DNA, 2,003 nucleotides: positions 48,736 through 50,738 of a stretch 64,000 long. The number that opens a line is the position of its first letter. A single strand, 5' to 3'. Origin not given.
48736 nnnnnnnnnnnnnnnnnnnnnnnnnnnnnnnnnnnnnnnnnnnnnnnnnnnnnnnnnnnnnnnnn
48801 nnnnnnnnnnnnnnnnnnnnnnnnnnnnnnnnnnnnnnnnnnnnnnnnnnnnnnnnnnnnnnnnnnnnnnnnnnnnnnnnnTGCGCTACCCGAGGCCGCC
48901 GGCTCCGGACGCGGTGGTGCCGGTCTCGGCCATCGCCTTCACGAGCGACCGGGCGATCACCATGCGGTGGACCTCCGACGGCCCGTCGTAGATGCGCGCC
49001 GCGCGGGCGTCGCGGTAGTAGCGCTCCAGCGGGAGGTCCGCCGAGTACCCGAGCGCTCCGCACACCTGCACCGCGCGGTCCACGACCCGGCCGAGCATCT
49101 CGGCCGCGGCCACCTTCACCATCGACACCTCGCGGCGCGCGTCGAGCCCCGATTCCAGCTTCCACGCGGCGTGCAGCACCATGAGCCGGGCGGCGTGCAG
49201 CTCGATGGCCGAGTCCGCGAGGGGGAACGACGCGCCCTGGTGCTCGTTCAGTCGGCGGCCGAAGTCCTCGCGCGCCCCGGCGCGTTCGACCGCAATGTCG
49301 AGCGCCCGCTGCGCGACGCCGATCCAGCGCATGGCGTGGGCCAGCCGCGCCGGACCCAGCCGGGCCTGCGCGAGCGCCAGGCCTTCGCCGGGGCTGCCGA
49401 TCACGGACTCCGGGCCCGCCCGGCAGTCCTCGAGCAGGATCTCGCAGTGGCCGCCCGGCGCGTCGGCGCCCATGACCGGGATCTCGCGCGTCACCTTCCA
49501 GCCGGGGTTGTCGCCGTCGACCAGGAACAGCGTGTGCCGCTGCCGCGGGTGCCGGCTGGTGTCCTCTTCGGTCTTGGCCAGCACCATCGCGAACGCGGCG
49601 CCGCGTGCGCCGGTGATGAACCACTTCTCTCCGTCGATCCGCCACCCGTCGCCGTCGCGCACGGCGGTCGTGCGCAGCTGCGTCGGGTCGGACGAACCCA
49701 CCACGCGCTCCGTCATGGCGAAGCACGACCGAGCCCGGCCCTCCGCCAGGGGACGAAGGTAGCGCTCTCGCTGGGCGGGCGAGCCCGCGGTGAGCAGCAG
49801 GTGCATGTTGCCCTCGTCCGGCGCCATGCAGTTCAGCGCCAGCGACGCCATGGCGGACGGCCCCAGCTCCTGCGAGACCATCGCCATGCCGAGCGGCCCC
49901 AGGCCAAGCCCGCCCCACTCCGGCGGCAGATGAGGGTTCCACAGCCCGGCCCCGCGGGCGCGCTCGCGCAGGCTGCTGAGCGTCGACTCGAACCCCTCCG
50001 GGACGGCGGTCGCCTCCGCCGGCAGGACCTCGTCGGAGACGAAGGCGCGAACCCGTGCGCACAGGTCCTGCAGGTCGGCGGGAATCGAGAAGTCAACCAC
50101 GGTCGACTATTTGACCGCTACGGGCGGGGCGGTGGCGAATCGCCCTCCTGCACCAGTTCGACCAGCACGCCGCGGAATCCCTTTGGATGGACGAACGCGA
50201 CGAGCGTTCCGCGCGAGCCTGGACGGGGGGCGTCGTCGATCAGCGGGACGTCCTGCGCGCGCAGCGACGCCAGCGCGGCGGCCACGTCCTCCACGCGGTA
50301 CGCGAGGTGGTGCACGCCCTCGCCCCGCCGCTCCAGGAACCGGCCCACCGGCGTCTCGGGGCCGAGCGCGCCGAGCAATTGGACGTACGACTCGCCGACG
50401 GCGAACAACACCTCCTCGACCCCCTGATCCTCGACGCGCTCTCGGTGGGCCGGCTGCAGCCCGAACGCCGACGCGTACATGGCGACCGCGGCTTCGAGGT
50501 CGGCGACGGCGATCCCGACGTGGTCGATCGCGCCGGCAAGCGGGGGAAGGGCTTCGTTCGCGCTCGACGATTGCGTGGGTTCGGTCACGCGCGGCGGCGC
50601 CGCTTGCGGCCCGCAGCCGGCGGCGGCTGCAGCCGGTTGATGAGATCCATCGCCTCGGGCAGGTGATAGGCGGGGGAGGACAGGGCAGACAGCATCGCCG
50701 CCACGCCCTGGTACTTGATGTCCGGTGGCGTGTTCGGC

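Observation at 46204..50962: XRE regulator translationally coupled (GTGA) to methylmalonyl-CoA epimerase heading an epimerase-ACAD-kinase-ABC-F operon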

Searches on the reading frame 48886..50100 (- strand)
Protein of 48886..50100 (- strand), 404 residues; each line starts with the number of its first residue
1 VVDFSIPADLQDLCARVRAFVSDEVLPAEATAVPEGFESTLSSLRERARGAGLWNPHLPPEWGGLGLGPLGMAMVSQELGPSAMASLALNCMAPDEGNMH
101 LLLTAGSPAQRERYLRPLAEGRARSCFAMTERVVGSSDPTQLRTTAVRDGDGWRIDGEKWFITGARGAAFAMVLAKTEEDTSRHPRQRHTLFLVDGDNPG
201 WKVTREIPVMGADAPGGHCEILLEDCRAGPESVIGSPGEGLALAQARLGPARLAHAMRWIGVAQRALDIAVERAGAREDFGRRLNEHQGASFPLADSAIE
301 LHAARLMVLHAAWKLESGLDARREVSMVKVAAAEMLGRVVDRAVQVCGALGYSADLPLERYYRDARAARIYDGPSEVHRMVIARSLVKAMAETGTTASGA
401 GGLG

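Call 5: search_protein_families(library=pfam, proteins=[window:48886-50100:-], max_evalue=0.01)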
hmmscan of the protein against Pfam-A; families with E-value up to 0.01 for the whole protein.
window:48886-50100:- (404 aa): 5 families
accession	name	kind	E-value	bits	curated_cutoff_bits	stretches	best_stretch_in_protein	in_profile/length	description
PF00441.29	Acyl-CoA_dh_1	-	1.4e-46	158.8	22.4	1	238-386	1-149/150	Acyl-CoA dehydrogenase, C-terminal domain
PF08028.16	Acyl-CoA_dh_2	-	6.5e-22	78.7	22.7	1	254-372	2-130/134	Acyl-CoA dehydrogenase, C-terminal domain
PF02770.24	Acyl-CoA_dh_M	-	3.3e-20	72.5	33.3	1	126-226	1-97/97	Acyl-CoA dehydrogenase, middle domain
PF02771.21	Acyl-CoA_dh_N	-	5.6e-16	59.4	22.9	1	9-121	3-112/113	Acyl-CoA dehydrogenase, N-terminal domain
PF22924.1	ACOX_C_alpha1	-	0.0044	17.3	27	1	325-387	107-169/169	Acyl-CoA oxidase, C-alpha1 domain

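Call 6: search_protein_families(library=ncbifam, proteins=[window:48886-50100:-], max_evalue=0.001)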
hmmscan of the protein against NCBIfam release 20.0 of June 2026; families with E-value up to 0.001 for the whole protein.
window:48886-50100:- (404 aa): 22 families
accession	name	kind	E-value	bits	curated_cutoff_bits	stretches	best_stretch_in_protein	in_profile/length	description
NF042972.1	AcrlCoAredClosAcrC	equivalog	6.7e-60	202.7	640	1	6-388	5-378/378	acryloyl-CoA reductase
NF042439.1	SulpropCoADesulf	equivalog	8e-49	166.4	600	1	50-389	35-373/379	3-sulfinopropanoyl-CoA desulfinase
NF043006.1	CyhCrbnylCoADH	equivalog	2.2e-48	165.1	650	1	51-388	47-377/380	cyclohexane-1-carbonyl-CoA dehydrogenase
NF045552.1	GlutCoADH_Des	equivalog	5e-47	160.9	470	1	3-384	2-377/387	glutaryl-CoA dehydrogenase Acd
NF058590.1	AcCoDHFadEBacil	equivalog_domain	2.1e-46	158.7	600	1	13-389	28-413/586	acyl-CoA dehydrogenase FadE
NF045652.1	ProlPCPDhRedW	equivalog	3.1e-42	144.7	650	1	9-386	3-373/376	L-prolyl-[peptidyl-carrier protein] dehydrogenase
NF008997.0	PRK12341.1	equivalog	3.8e-42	144.7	537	1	58-390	56-380/382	acyl-CoA dehydrogenase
NF053553.1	prodigi_MBC_PigA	equivalog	2.8e-41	141.9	500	1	3-386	2-379/381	prodigiosin MBC biosynthesis dehydrogenase PigA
TIGR03207.1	cyc_hxne_CoA_dh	equivalog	3.9e-39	134.4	575.35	1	9-385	4-370/372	cyclohexanecarboxyl-CoA dehydrogenase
NF002885.1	PRK03354.1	equivalog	1.2e-34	120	540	1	57-388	55-375/378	crotonobetainyl-CoA dehydrogenase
NF049984.1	Rv1679_FadE16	equivalog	1.1e-25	90.7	600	1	49-371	34-350/371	Rv1679 family acyl-CoA dehydrogenase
NF052270.1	Staph_DH_FadE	equivalog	2.4e-25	89.1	600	1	102-388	117-395/400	acyl-CoA dehydrogenase FadE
TIGR03203.1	pimD_small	equivalog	3.7e-19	69.1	652.7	1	61-365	59-355/378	pimeloyl-CoA dehydrogenase small subunit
NF037942.1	ac_ACP_DH_MbtN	equivalog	1.2e-17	63.8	700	1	120-385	106-364/376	mycobactin biosynthesis acyl-ACP dehydrogenase MbtN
TIGR04022.1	sulfur_SfnB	equivalog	2.2e-15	56.4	430.9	1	50-372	44-366/391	SfnB family sulfur acquisition oxidoreductase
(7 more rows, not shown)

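Call 18: search_solved_structures(query=window:48886-50100:-, max_evalue=1e-20)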
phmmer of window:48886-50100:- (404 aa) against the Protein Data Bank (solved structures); distinct sequences matched with E-value up to 1e-20: 68 (the best 60 are shown).
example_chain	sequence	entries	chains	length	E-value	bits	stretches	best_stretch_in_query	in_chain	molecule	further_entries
4hr3_A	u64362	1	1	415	2.3e-77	263.5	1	22-385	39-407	Putative acyl-CoA dehydrogenase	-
2wbi_A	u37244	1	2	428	9.8e-72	245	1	36-391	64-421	ACYL-COA DEHYDROGENASE FAMILY MEMBER 11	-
8v3u_A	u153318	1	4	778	1.6e-69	237.7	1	12-389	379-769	Acyl-Coenzyme A dehydrogenase family, member 11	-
8v3v_A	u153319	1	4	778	8e-69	235.4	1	12-389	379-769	Acyl-Coenzyme A dehydrogenase family, member 11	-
1ukw_A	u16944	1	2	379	5.8e-56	193.1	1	2-387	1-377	acyl-CoA dehydrogenase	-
4n5f_A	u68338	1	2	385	5.9e-56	193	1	50-386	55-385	Putative acyl-CoA dehydrogenase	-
3mdd_A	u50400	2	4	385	4.3e-55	190.2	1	5-385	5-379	MEDIUM CHAIN ACYL-COA DEHYDROGENASE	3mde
1udy_A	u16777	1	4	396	4.5e-55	190.1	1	5-385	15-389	Acyl-CoA dehydrogenase, medium-chain specific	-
2vig_A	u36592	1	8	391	5.1e-54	186.7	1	5-389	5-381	SHORT-CHAIN SPECIFIC ACYL-COA DEHYDROGENASE,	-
4p13_A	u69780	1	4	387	7.7e-54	186.1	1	10-386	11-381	Medium-chain specific acyl-CoA dehydrogenase, mitochondrial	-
8i4p_A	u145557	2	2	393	1.1e-53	185.5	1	13-390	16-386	Acyl-CoA dehydrogenase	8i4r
7y0a_A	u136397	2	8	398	1.1e-53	185.5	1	6-389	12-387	Short-chain specific acyl-CoA dehydrogenase, mitochondrial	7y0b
8sgs_A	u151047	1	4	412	1.5e-53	185.1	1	6-389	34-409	Short-chain specific acyl-CoA dehydrogenase, mitochondrial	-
1jqi_A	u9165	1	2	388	2.1e-53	184.6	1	6-389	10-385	short chain acyl-CoA dehydrogenase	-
1ege_A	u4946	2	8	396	3e-53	184.2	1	10-386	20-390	MEDIUM CHAIN ACYL-COA DEHYDROGENASE | Acyl-CoA dehydrogenase, medium-chain specific, mitochondrial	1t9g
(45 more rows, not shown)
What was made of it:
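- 48886..50100 (-): ACAD10/11/LvaC-type acyl-CoA dehydrogenase-fold enzyme. The predicted activity is elimination of phosphate from 4-phosphoacyl-CoA to give 2-enoyl-CoA. The best PDB matches are 4hr3 (263 bits) and ACAD11 (238-245 bits), against about 193 bits for MCAD and SCAD (call 18).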

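Call 23: search_solved_structures(query=window:48886-50100:-, max_evalue=1e-60, show_alignments=3)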
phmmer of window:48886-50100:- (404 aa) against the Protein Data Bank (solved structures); distinct sequences matched with E-value up to 1e-60: 4.
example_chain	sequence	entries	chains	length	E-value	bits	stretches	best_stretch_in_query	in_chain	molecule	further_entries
4hr3_A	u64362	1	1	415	2.3e-77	263.5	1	22-385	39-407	Putative acyl-CoA dehydrogenase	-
2wbi_A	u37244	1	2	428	9.8e-72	245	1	36-391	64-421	ACYL-COA DEHYDROGENASE FAMILY MEMBER 11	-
8v3u_A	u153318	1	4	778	1.6e-69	237.7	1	12-389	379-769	Acyl-Coenzyme A dehydrogenase family, member 11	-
8v3v_A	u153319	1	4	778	8e-69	235.4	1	12-389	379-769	Acyl-Coenzyme A dehydrogenase family, member 11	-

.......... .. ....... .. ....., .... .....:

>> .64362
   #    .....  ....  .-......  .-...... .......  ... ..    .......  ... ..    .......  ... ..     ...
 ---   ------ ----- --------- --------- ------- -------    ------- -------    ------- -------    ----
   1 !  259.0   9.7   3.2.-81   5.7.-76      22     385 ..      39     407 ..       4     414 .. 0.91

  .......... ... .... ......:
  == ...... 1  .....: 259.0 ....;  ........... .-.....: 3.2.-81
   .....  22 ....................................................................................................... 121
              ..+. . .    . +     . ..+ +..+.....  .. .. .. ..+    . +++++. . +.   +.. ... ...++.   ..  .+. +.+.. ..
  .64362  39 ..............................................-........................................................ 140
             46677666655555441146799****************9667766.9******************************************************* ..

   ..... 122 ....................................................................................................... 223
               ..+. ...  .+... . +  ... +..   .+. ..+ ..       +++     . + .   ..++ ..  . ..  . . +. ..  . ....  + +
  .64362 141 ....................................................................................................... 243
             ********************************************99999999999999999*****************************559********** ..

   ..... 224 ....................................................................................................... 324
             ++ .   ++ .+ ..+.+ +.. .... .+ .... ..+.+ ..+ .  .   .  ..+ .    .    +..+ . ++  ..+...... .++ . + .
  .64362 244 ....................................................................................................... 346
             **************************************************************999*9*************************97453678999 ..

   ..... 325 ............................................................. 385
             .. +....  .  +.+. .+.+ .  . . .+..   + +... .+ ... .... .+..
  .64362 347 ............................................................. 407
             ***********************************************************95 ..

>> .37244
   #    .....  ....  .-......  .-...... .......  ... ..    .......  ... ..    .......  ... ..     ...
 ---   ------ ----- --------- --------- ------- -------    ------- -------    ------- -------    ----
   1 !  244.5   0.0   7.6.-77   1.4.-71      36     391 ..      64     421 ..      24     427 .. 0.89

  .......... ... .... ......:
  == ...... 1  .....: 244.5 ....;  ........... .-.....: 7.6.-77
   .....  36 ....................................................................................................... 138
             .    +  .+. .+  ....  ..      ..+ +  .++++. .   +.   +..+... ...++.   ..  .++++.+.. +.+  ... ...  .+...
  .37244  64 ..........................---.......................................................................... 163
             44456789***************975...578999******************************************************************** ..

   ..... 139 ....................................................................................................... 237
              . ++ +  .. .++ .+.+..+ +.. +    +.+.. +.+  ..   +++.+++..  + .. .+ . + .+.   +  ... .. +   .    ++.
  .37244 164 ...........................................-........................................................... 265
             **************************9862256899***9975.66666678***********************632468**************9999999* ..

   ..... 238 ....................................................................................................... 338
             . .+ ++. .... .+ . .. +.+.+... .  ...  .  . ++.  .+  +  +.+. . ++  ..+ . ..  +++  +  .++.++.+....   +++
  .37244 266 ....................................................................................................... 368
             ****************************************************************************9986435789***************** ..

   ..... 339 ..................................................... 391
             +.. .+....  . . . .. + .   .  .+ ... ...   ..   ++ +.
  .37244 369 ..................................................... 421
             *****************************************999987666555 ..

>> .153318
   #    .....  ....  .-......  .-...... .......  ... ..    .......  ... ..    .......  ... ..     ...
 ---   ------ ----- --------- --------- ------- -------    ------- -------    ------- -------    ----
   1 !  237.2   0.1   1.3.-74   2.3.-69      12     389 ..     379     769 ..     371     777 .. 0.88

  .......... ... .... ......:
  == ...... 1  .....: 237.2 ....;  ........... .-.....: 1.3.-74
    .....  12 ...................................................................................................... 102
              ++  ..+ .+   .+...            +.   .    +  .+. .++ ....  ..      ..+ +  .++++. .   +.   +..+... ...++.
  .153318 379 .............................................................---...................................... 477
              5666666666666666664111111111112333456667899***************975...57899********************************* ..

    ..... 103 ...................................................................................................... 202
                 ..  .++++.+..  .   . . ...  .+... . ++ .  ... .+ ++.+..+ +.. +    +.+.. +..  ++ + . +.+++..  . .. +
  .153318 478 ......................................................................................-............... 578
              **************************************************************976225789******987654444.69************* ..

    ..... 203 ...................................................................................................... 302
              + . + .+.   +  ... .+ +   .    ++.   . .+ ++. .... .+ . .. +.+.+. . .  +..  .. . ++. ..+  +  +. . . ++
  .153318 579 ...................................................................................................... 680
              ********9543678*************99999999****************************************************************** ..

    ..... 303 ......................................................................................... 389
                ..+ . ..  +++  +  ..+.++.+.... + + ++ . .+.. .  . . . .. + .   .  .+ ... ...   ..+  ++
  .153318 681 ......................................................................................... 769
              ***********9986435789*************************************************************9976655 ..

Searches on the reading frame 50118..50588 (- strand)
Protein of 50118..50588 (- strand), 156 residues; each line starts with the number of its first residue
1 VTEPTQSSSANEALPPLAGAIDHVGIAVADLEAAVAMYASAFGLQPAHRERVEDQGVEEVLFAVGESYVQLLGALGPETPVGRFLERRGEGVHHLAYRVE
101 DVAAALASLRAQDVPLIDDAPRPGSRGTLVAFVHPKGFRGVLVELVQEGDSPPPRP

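Call 5: search_protein_families(library=pfam, proteins=[window:50118-50588:-], max_evalue=0.01)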
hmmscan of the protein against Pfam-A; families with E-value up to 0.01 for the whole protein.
window:50118-50588:- (156 aa): 3 families
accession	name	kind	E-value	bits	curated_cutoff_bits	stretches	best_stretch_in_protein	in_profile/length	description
PF13669.12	Glyoxalase_4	-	1.2e-24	87.1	27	1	22-132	1-109/109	Glyoxalase/Bleomycin resistance protein/Dioxygenase superfamily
PF00903.31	Glyoxalase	-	6.2e-16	59.3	20.6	1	21-138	2-117/121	Glyoxalase/Bleomycin resistance protein/Dioxygenase superfamily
PF13468.12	Glyoxalase_3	-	1.7e-12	48.2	25.1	1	21-115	1-101/176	Glyoxalase-like domain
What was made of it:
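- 50118..50588 (-): Methylmalonyl-CoA (probably also ethylmalonyl-CoA) epimerase, 156 aa. The conserved core starts at residue 21. It also matches Pfam Glyoxalase_4 (call 5).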

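Call 6: search_protein_families(library=ncbifam, proteins=[window:50118-50588:-], max_evalue=0.001)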
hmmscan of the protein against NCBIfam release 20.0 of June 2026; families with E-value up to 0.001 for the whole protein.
window:50118-50588:- (156 aa): 6 families
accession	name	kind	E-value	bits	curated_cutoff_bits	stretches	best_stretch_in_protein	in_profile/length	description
TIGR03081.1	metmalonyl_epim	equivalog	3.3e-42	144.1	114.95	1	21-147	2-129/129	methylmalonyl-CoA epimerase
TIGR01263.1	4HPPD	equivalog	1.7e-07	31.1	277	1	21-150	3-129/353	4-hydroxyphenylpyruvate dioxygenase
NF050075.1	SMU1112c_YaeR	equivalog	9.4e-06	25.9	140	1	20-115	3-96/125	SMU1112c/YaeR family gloxylase I-like metalloprotein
NF000125.1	498180014_fosA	hypoth_equivalog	0.00012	22.3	250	1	19-138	4-112/129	Fos family putative thiol transferase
TIGR00068.2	glyox_I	equivalog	0.00029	20.8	120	0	90-148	86-140/143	lactoylglutathione lyase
NF050074.1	glyox_I_GloA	exception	0.00049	20.2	165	0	22-118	3-95/121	lactoylglutathione lyase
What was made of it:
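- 50118..50588 (-): TIGR03081 equivalog scores 144.1 bits against a cutoff of 114.95 (call 6).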

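Call 47: search_solved_structures(query=window:50118-50588:-, max_evalue=0.00001)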
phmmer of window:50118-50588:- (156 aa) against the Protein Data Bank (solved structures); distinct sequences matched with E-value up to 0.00001: 15.
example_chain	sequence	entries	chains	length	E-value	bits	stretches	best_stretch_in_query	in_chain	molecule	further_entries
6wf6_A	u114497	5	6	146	3.8e-28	101.8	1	20-149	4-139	Methylmalonyl-CoA epimerase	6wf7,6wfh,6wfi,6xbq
3oa4_A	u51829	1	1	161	5.5e-28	101.2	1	19-148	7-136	glyoxalase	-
6xbs_A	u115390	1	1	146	9.9e-28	100.4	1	20-149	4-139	Methylmalonyl-CoA epimerase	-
6xbv_A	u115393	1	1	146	1e-27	100.4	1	20-149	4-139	Methylmalonyl-CoA epimerase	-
6xbt_A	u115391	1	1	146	2.6e-27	99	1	20-149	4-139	Methylmalonyl-CoA epimerase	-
6bu2_A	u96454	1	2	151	4e-27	98.4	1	17-148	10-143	Glyoxalase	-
6xbr_A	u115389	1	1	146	4.7e-27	98.2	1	20-149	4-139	Methylmalonyl-CoA epimerase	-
1jc4_A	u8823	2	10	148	1.2e-22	83.9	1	20-147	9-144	Methylmalonyl-CoA epimerase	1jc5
6qh4_C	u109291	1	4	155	2.7e-21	79.5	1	15-147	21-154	Methylmalonyl-CoA epimerase, mitochondrial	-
3rmu_A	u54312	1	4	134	3.2e-21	79.3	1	18-147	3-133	Methylmalonyl-CoA epimerase, mitochondrial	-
3zgj_A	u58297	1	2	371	5e-08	36.4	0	59-147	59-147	4-HYDROXYPHENYLPYRUVIC ACID DIOXYGENASE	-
5d7z_A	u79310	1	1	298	1.4e-06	31.8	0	23-154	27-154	Lactoylglutathione lyase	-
1t47_A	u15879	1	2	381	3.2e-06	30.6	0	8-107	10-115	4-hydroxyphenylpyruvate dioxygenase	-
6bnz_A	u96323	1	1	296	3.4e-06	30.5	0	23-154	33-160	Lactoylglutathione lyase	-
6bnn_A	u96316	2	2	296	5.7e-06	29.8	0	23-154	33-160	Lactoylglutathione lyase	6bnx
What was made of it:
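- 50118..50588 (-): The best solved relatives are the S. coelicolor, P. shermanii and human MCE structures (call 47).
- On Methylmalonyl-CoA epimerase (TIGR03081): The best PDB matches are the S. coelicolor, P. shermanii and human MCE structures (call 47).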
